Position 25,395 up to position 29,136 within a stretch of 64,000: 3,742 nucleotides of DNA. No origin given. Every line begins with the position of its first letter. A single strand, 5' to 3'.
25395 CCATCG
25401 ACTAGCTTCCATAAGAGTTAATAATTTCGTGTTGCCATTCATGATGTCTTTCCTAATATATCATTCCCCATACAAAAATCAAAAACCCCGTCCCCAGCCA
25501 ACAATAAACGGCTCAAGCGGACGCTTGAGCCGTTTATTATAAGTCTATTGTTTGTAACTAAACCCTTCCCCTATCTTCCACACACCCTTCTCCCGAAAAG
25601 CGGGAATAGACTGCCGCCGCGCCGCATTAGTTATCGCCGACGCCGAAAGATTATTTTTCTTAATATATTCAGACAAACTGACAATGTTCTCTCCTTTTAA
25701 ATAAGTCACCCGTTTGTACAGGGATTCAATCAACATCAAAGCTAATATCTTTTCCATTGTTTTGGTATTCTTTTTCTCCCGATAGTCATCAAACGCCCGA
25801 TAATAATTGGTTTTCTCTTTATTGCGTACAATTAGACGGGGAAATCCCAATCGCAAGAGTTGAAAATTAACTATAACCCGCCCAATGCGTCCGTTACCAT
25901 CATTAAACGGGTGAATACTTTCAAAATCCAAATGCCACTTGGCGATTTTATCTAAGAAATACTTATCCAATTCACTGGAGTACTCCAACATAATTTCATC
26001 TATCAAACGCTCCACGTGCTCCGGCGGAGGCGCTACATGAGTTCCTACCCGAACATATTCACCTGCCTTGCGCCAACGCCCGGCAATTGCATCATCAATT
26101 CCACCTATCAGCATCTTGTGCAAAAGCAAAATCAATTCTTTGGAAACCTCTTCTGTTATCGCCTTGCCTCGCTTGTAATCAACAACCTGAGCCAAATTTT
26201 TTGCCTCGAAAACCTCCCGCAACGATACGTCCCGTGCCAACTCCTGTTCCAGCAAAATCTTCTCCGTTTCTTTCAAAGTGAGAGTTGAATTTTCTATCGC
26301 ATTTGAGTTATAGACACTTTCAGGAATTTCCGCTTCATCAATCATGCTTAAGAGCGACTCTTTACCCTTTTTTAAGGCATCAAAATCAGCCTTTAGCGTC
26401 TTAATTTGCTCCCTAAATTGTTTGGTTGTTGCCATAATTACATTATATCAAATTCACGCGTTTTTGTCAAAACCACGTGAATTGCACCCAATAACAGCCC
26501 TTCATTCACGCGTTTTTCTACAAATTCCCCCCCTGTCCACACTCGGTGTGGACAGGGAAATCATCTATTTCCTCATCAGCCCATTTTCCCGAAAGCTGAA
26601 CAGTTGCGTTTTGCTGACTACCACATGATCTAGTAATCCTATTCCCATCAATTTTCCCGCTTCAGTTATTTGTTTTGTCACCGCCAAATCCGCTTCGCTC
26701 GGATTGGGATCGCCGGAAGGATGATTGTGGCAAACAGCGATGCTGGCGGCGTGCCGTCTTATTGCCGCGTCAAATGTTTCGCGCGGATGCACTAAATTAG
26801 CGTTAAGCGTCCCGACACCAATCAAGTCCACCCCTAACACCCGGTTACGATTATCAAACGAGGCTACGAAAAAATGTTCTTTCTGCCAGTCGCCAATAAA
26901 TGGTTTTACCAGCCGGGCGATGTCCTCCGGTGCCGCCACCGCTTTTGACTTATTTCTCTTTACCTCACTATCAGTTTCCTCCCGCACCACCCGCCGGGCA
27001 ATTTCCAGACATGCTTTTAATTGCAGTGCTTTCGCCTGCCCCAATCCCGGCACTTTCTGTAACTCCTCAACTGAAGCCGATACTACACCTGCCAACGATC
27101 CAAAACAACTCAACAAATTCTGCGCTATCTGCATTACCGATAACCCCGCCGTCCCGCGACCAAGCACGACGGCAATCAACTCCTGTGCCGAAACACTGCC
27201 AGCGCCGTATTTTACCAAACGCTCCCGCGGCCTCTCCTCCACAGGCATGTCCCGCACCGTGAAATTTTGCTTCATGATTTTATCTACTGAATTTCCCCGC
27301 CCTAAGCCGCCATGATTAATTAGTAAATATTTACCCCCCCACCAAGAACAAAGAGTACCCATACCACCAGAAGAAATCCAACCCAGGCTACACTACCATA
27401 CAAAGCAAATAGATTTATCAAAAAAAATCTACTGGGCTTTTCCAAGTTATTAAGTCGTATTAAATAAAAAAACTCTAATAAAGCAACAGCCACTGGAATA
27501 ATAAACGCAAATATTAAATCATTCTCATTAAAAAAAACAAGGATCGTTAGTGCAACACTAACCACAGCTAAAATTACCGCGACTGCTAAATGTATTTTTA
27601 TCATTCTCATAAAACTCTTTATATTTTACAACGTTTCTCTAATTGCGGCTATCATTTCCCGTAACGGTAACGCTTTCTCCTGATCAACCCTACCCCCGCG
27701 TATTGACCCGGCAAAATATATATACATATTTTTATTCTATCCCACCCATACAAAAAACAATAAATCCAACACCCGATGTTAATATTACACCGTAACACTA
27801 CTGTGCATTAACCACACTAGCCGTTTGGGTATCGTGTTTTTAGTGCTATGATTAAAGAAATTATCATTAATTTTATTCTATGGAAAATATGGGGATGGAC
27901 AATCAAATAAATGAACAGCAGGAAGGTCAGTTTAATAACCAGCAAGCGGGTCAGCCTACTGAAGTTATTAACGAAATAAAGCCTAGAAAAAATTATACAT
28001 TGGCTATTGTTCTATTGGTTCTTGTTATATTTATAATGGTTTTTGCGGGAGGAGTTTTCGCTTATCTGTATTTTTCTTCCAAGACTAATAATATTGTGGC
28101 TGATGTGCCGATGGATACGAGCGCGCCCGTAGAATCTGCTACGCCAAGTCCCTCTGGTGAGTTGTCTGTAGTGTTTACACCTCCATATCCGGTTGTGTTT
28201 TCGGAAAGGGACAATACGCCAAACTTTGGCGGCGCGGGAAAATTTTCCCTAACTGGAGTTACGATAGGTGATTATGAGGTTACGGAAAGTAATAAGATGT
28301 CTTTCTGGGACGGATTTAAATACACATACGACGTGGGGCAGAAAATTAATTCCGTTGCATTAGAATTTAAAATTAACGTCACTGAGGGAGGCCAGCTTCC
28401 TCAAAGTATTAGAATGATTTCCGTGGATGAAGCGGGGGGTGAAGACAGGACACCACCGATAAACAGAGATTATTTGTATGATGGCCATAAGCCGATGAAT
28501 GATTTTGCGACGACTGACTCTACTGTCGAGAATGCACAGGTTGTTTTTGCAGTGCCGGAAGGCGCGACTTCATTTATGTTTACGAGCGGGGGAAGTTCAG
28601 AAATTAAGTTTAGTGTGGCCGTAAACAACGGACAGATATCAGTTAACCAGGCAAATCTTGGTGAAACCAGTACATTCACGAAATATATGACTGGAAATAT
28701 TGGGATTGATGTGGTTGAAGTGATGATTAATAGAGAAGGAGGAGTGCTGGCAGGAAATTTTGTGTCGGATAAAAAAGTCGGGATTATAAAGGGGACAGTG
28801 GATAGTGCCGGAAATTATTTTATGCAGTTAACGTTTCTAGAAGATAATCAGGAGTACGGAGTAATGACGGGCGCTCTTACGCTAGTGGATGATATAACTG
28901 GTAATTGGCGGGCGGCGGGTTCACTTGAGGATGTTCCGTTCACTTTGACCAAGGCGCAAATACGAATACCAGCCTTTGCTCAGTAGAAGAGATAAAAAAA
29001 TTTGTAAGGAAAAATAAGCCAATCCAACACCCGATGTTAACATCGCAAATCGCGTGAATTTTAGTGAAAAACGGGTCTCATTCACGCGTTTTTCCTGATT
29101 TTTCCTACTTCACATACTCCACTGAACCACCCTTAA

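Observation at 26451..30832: Island-specific motif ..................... and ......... half-site palindromes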

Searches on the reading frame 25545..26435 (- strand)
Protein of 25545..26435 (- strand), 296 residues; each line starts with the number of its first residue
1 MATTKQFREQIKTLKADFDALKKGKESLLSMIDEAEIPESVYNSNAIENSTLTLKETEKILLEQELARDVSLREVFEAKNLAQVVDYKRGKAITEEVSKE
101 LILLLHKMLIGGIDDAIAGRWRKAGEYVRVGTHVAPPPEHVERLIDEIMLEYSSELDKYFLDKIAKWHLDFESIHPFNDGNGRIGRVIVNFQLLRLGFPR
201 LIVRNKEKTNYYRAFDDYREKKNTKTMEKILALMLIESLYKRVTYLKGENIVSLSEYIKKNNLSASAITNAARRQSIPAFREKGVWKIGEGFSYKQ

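Call 9: search_protein_families(library=pfam, proteins=[window:25545-26435:-], max_evalue=0.01)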
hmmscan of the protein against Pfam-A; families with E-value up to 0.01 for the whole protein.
window:25545-26435:- (296 aa): 1 family
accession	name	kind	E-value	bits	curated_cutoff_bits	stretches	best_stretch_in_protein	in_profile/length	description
PF02661.23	Fic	-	1.4e-20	74.3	24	1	97-193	2-93/93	Fic/DOC family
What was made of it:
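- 25545..26435 (-): fic gene (296 aa). It has an N-terminal inhibitory motif SNAIEN and the catalytic motif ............. Residues about 250-290 (window about 25566-25688) form a C-terminal beta-alpha-alpha-beta-beta winged-helix domain, the proposed operator-binding module. Pfam Fic, E = 1.4e-20 (call 9).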

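Call 35: find_homologous_proteins(query=window:25545-26435:-, max_evalue=1e-20)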
Query window:25545-26435:- (296 aa): 8000 proteins with E <= 1e-20 among 8000 candidates; the best 120 are listed.
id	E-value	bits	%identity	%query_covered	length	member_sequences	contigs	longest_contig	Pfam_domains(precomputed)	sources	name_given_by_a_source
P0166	2.0e-188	643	100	100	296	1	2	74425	PF02661.24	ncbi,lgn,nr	ncbi:MAG: Fic family protein [Candidatus Andersenbacteria bacterium]|nr:Fic family protein [bacteriu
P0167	8.1e-142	490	76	100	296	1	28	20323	PF02661.24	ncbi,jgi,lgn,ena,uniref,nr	ncbi:MAG: hypothetical protein A3I88_02820 [Candidatus Portnoybacteria bacterium RIFCSPLOWO2_12_FULL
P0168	1.7e-141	489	74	100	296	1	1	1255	PF02661.24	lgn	-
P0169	2.0e-141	488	76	100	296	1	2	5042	PF02661.24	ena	-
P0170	2.1e-141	488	75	100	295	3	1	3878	PF02661.24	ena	-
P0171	1.3e-140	486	75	99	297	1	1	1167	PF02661.24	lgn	-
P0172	2.5e-140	485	74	100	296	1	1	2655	PF02661.24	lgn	-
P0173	7.2e-140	483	74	100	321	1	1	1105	PF02661.24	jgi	jgi:Fic family protein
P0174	7.9e-140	483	73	99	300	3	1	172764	PF02661.24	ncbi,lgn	-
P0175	1.1e-139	483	73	99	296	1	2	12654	PF02661.24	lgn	-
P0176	1.3e-139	482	75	100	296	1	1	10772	PF02661.24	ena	-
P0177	3.9e-139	481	73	99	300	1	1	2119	PF02661.24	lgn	-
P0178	6.2e-139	480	74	100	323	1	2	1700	PF02661.24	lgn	-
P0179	6.6e-139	480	73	100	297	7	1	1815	PF02661.24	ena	-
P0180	9.2e-139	480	73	100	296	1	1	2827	PF02661.24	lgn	-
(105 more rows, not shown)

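Call 36: find_encoding_contigs(protein=P0167, flank=4000, max_places=6)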
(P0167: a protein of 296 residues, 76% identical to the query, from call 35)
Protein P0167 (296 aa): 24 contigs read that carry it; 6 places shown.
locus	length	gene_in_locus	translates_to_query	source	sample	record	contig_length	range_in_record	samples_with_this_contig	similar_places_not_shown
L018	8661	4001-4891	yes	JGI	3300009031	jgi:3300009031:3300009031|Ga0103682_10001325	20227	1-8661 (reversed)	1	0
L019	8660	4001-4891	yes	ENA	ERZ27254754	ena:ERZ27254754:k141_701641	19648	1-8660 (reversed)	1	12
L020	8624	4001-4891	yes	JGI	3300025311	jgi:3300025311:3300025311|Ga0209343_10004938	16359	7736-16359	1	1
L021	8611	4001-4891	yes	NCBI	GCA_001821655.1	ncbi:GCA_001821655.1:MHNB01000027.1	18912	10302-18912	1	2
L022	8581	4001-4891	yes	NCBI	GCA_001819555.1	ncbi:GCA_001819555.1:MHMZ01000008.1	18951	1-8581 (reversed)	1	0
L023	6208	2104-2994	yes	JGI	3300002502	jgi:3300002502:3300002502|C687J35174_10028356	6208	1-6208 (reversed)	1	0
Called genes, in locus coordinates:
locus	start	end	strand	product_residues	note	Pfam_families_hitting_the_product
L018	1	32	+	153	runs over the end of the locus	PF07963:N_methyl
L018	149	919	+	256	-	PF06750:A24_N_bact, PF01478:Peptidase_A24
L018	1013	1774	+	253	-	PF13365:Trypsin_2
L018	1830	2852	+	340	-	PF01073:3Beta_HSD, PF01370:Epimerase, PF02719:Polysacc_synt_2, PF04321:RmlD_sub_bind, PF07993:NAD_binding_4, PF16363:GDP_Man_Dehyd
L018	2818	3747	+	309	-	PF04321:RmlD_sub_bind, PF01370:Epimerase, PF16363:GDP_Man_Dehyd (faint)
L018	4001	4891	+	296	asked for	PF02661:Fic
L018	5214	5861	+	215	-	PF01726:LexA_DNA_bind, PF00717:Peptidase_S24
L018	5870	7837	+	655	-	PF13588:HSDR_N_2, PF02384:N6_Mtase, PF07669:Eco57I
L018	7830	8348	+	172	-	PF01936:NYN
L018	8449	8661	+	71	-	?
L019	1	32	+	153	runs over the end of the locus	PF07963:N_methyl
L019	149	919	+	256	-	PF06750:A24_N_bact, PF01478:Peptidase_A24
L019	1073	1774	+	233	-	PF13365:Trypsin_2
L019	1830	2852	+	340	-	PF01073:3Beta_HSD, PF01370:Epimerase, PF02719:Polysacc_synt_2, PF04321:RmlD_sub_bind, PF07993:NAD_binding_4, PF16363:GDP_Man_Dehyd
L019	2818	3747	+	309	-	PF04321:RmlD_sub_bind, PF01370:Epimerase, PF16363:GDP_Man_Dehyd (faint)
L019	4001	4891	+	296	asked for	PF02661:Fic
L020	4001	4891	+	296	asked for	PF02661:Fic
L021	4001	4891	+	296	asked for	PF02661:Fic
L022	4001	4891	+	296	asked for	PF02661:Fic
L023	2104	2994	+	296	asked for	PF02661:Fic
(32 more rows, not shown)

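Call 37: find_encoding_contigs(protein=P0174, flank=4000, max_places=3)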
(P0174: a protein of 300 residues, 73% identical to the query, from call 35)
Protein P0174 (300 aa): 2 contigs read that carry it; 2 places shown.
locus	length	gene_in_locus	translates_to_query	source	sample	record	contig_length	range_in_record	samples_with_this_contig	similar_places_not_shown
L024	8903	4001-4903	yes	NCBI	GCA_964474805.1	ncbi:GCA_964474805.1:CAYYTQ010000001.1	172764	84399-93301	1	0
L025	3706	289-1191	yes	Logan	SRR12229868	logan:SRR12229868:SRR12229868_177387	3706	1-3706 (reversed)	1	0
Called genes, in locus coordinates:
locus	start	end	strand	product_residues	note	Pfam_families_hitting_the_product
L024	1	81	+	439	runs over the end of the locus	-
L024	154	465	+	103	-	-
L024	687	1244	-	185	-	PF00300:His_Phos_1 (faint)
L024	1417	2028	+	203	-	-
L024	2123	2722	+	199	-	-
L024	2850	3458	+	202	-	-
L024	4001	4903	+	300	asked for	PF02661:Fic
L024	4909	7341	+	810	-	PF12161:HsdM_N, PF02384:N6_Mtase, PF07669:Eco57I (faint)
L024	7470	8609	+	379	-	PF01420:Methylase_S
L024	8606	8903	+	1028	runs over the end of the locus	PF04313:HSDR_N, PF04851:ResIII, PF18766:SWI2_SNF2, PF22679:T1R_D3-like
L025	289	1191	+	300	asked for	PF02661:Fic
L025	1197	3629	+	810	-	PF12161:HsdM_N, PF02384:N6_Mtase, PF07669:Eco57I (faint)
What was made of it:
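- Closest known: SoFic / PDC-S04 single-gene Fic defence candidates. Same: Like them, it sits in a defence-type neighbourhood: directly upstream of a type II MTase/REase pair here, and upstream of type I or IIG restriction-modification genes in L018 and L024 (calls 36, 37).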

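Call 43: find_related_loci(query=A1, collection=metagenome_contigs, flank=2500)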
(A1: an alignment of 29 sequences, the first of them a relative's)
Query A1 (296 aa) in metagenome_contigs; peptide patterns used: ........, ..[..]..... (x = any residue, [..] = any of these).
600 stretches matched a pattern (row limit reached: there are more); 584 encode a relative of the query (tblastn E <= 1e-3); the best 80 are kept; 80 distinct loci.
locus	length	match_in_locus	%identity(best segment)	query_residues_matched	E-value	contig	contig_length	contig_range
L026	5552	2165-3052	74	1-296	2e-149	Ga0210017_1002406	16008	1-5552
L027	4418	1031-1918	72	1-296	3e-149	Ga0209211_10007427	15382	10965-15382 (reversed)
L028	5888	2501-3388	72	1-296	3e-148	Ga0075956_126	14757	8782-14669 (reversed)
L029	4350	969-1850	72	1-294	6e-147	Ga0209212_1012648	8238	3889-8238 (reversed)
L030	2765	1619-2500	72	1-294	1e-153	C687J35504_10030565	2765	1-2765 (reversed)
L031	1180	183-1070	71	1-296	4e-159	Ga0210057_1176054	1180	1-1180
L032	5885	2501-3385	71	1-295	4e-144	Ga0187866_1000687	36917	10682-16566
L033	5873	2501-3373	71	1-291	1e-143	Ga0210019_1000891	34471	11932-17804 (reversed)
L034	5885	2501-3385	70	1-295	1e-143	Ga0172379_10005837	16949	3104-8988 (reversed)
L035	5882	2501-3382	70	1-294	2e-143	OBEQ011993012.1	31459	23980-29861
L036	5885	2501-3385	69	1-295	3e-143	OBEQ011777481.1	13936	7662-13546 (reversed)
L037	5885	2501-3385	70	1-295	3e-143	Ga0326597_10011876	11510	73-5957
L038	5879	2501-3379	71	1-291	4e-143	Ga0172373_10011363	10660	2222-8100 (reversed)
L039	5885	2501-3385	68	1-295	2e-142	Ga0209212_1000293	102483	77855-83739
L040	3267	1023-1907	70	1-295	1e-147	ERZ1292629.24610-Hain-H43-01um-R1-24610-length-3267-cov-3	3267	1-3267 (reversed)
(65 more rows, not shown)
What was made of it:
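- In 80 further metagenome loci (call 43), 72 of 76 non-redundant upstream regions have a hexamer inverted pair at N19-22, against 13.4 in shuffles.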

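Call 48: search_solved_structures(query=window:25545-26435:-, max_evalue=0.001, show_alignments=1)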
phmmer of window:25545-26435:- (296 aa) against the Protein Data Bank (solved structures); distinct sequences matched with E-value up to 0.001: 27.
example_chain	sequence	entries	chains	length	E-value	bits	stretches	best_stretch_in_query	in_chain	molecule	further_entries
6i7i_A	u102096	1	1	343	2.8e-22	82.8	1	20-219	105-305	Adenosine monophosphate-protein transferase FICD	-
6i7h_A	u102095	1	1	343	5.1e-22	81.9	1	20-219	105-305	Adenosine monophosphate-protein transferase FICD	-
6i7g_A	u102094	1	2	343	5.2e-22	81.9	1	20-219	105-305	Adenosine monophosphate-protein transferase FICD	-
4u04_A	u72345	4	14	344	5.2e-22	81.9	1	20-219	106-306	Adenosine monophosphate-protein transferase FICD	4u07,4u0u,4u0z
4u0s_A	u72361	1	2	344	4.9e-21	78.7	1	20-219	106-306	Adenosine monophosphate-protein transferase FICD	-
9yz5_A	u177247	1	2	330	5e-21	78.7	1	20-218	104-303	Protein adenylyltransferase FICD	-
6i7j_A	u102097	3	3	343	5.9e-21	78.4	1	20-219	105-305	Adenosine monophosphate-protein transferase FICD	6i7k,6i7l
6zmd_B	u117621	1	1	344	1.5e-19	73.9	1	20-215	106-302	Protein adenylyltransferase FICD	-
7b7z_A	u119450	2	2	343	1.5e-19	73.8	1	20-219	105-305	Protein adenylyltransferase FICD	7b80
5jj6_A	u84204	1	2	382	3.4e-17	66.1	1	11-214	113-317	Adenosine monophosphate-protein transferase FICD homolog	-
5jj7_A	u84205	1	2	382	3.2e-16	62.9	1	11-214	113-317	Adenosine monophosphate-protein transferase FICD homolog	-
3cuc_A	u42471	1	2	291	1.6e-15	60.6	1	16-214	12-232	Protein of unknown function with a Fic domain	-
4x2e_A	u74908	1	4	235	9.7e-15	58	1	39-211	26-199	Fic family protein putative filamentation induced by cAMP protein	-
4rgl_A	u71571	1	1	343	1.3e-13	54.4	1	40-214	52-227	Filamentation induced by cAMP protein Fic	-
4x2c_A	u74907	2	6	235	1.7e-13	54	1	39-211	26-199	Fic family protein putative filamentation induced by cAMP protein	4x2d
7xux_A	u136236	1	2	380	1.1e-10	44.8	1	71-199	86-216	Fido domain-containing protein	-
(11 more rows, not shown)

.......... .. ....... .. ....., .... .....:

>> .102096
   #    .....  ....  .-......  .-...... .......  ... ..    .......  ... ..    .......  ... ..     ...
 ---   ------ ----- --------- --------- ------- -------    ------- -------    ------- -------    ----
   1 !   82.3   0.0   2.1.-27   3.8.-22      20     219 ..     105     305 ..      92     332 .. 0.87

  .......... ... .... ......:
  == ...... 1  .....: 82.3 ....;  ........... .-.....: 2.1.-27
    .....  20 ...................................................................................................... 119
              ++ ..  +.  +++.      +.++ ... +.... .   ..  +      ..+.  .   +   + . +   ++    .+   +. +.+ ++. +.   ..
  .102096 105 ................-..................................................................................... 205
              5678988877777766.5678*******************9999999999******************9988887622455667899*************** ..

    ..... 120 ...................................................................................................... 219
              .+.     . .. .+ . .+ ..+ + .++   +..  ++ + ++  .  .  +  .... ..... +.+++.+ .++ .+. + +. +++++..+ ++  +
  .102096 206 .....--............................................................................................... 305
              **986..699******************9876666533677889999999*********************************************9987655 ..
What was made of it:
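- Closest known: CccR of Yersinia pseudotuberculosis. Different: The PDB entry 7xux (most likely CccR, judging from its length and release date) matches residues 71-199 at E = 1.1e-10 (call 48).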

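Call 55: search_protein_families(library=padloc, proteins=[window:25545-26435:-], max_evalue=0.01)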
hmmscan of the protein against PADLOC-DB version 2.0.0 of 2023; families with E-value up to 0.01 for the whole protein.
window:25545-26435:- (296 aa): 9 families
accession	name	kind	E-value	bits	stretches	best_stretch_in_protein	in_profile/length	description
PDLC04836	PDC-S04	-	1.9e-37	126.7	1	41-225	30-217/244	-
PDLC04837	PDC-S04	-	1.7e-33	113.8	1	38-232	27-221/234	-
PDLC04840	PDC-S04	-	1.9e-28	97.7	1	41-231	16-208/227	-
PDLC03963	SoFic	-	8.5e-28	95.8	1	41-231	61-256/361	-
PDLC04839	PDC-S04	-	1.5e-14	52.1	1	77-233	38-200/205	-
PDLC04966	PDC-S24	-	3.6e-09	34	1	94-198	229-341/497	-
PDLC04838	PDC-S04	-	6.5e-07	27.3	1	132-235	95-202/209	-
PDLC04842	PDC-S04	-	6.6e-07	27.3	1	149-250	86-185/202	-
PDLC04841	PDC-S04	-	1.8e-06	25.8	1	105-250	148-283/292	-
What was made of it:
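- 25545..26435 (-): PADLOC hits to PDC-S04 and SoFic (call 55).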

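Call 58: predict_structure(alignment_id=A1)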
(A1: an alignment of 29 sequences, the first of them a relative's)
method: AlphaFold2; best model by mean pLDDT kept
length: 296 residues; sequences in the alignment: 29
mean_pLDDT: 75.8   pTM: 0.79
mean pLDDT of the five models: 75.8, 71.7, 70.1, 68.8, 67.4
residues with pLDDT >= 90: 56; 70-90: 154; 50-70: 71; < 50: 15
segments of 3 or more residues with pLDDT < 50: 113-120
pLDDT, mean of each block of 10 residues (from residue 1): 71 92 82 60 64 74 66 70 77 73 76 44 57 64 79 57 77 70 75 82 77 82 81 90 91 95 93 92 87 77
secondary structure, 60 per line:
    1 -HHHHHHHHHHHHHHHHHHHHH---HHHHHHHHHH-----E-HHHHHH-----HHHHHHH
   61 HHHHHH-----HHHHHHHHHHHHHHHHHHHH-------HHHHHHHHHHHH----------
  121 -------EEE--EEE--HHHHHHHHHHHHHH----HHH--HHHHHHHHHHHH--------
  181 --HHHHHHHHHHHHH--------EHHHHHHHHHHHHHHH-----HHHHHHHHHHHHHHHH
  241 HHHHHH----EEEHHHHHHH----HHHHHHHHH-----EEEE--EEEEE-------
elements in order: H2-22 H26-35 H43-48 H54-66 H72-91 H99-110 E128-130 E133-135 H138-151 H161-172 H183-195 H205-219 H225-246 E251-253 H254-260 H265-273 E279-282 E285-289
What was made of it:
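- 25545..26435 (-): AF2 model with C-terminal pLDDT of 87-95 and helix 265-273 (call 58).
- On Fic-HTH autorepressor with promoter operator (CccR-like): The AF2 model shows strand 251-253, helices 254-260 and 265-273, and strands 279-282 and 285-289, with block pLDDT of 87-95 (call 58).
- That residue lies in helix 265-273 of a confidently modelled beta-alpha-alpha-beta-beta C-terminal domain (call 58).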

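Call 60: fold_search(model_id=the predicted structure, library=pdb)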
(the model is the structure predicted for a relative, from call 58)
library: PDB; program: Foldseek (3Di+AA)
matches with E <= 10: 202; with E <= 0.001: 43
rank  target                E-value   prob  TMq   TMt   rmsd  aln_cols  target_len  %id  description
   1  6i7k                  1.3e-08  1.00  0.58  0.52   6.2       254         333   24  Crystal structure of monomeric FICD mutant L258D complexed with MgATP (released 2019-09-25)
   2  6i7l                  2.2e-08  1.00  0.58  0.52   6.2       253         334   24  Crystal structure of monomeric FICD mutant L258D complexed with MgAMP-PNP (released 2019-09-25)
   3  6i7i                  5.8e-08  1.00  0.53  0.48   6.5       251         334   25  Crystal structure of dimeric FICD mutant K256A complexed with MgATP (released 2019-09-25)
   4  9yz5_A                6.7e-08  1.00  0.59  0.54   6.0       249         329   25  human FicD bound with farnesyl pyrophosphate (released 2026-02-25)
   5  4u04_B                7.9e-08  1.00  0.56  0.52   6.3       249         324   25  Structure of a eukaryotic fic domain containing protein (released 2014-12-10)
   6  4u07_A                8.3e-08  1.00  0.54  0.50   6.6       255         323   24  ATP bound to eukaryotic FIC domain containing protein (released 2014-12-10)
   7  6zmd_B                9.6e-08  1.00  0.57  0.52   6.2       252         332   24  Crystal structure of HYPE covalently tethered to BiP bound to AMP-PNP (released 2021-04-14)
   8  7b7z_A                1.1e-07  1.00  0.60  0.53   6.4       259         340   25  DeAMPylation complex of monomeric FICD and AMPylated BiP (state 1) (released 2021-07-07)
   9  6i7h                  1.1e-07  1.00  0.55  0.51   6.4       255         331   24  Crystal structure of dimeric FICD mutant K256S (released 2019-09-25)
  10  4u0z_B                1.2e-07  1.00  0.57  0.52   6.3       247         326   25  Eukaryotic Fic Domain containing protein with bound APCPP (released 2014-12-10)
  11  4u0z_H                1.2e-07  1.00  0.54  0.51   6.4       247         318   24  Eukaryotic Fic Domain containing protein with bound APCPP (released 2014-12-10)
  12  4u0u_A                1.4e-07  1.00  0.58  0.52   6.1       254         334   24  Wild type eukaryotic fic domain containing protein with ADP (released 2014-12-10)
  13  4u04_A                1.4e-07  1.00  0.54  0.52   6.3       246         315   24  Structure of a eukaryotic fic domain containing protein (released 2014-12-10)
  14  6i7g_B                1.6e-07  1.00  0.57  0.50   6.2       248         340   24  Crystal structure of dimeric wild type FICD complexed with ATP (released 2019-09-25)
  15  6i7j                  1.9e-07  1.00  0.58  0.52   6.1       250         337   24  Crystal structure of monomeric FICD mutant L258D (released 2019-09-25)
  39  7xux_B                1.7e-04  1.00  0.46  0.39  11.6       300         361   18  Crystal structure of a FIC domain containnig protein (released 2022-12-21)
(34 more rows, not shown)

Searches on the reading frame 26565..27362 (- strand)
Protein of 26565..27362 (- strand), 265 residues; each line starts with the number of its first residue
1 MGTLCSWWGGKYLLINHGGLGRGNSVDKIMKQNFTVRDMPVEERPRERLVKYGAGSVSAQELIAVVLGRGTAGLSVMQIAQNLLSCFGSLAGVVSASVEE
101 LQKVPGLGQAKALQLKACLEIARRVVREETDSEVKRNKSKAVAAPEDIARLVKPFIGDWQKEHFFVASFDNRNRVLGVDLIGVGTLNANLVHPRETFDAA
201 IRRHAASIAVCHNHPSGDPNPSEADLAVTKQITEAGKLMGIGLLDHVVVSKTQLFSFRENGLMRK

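Call 9: search_protein_families(library=pfam, proteins=[window:26565-27362:-], max_evalue=0.01)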
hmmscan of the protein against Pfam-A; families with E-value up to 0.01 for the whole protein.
window:26565-27362:- (265 aa): 6 families
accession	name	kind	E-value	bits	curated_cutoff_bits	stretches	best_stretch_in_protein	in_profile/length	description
PF04002.20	RadC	-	1.4e-39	135.2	22.1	1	144-262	3-121/121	RadC-like JAB domain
PF20582.4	UPF0758_N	-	9.6e-25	86.9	27.1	1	36-112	1-76/77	UPF0758 N-terminal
PF14520.12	HHH_5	-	4.5e-07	30.7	27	1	79-119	14-55/57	Helix-hairpin-helix domain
PF00633.29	HHH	-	3.6e-05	23.8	24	1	89-113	1-25/30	Helix-hairpin-helix motif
PF12826.13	HHH_2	-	0.0029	18.2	27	1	78-113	14-49/64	Helix-hairpin-helix motif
PF14464.11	Prok-JAB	-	0.003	17.9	25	1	176-233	59-94/114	Prokaryotic homologs of the JAB domain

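Call 55: search_protein_families(library=padloc, proteins=[window:26565-27362:-], max_evalue=0.01)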
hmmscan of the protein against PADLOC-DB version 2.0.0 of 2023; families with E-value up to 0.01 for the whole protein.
window:26565-27362:- (265 aa): 2 families
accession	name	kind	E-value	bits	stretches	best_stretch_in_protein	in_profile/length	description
PDLC00908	JAB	-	0.00043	18.2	1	205-248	98-141/168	JAB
PDLC00900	JAB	-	0.00048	18.3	1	206-244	88-126/159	JAB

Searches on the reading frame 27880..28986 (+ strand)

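Call 9: search_protein_families(library=pfam, proteins=[window:27880-28986:+], max_evalue=0.01)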
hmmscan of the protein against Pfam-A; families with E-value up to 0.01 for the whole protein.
window:27880-28986:+ (368 aa): 2 families
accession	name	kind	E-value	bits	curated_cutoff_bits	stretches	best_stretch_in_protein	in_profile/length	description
PF13800.11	Sigma_reg_N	-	0.0031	18.2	26.3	1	36-81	8-54/91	Sigma factor regulator N-terminal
PF08113.16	CoxIIa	-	0.0035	17.6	20.7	1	40-66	7-31/33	Cytochrome c oxidase subunit IIa family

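Call 55: search_protein_families(library=padloc, proteins=[window:27880-28986:+], max_evalue=0.01)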
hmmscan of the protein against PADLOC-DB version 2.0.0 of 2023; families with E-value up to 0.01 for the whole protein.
window:27880-28986:+ (368 aa): 0 families
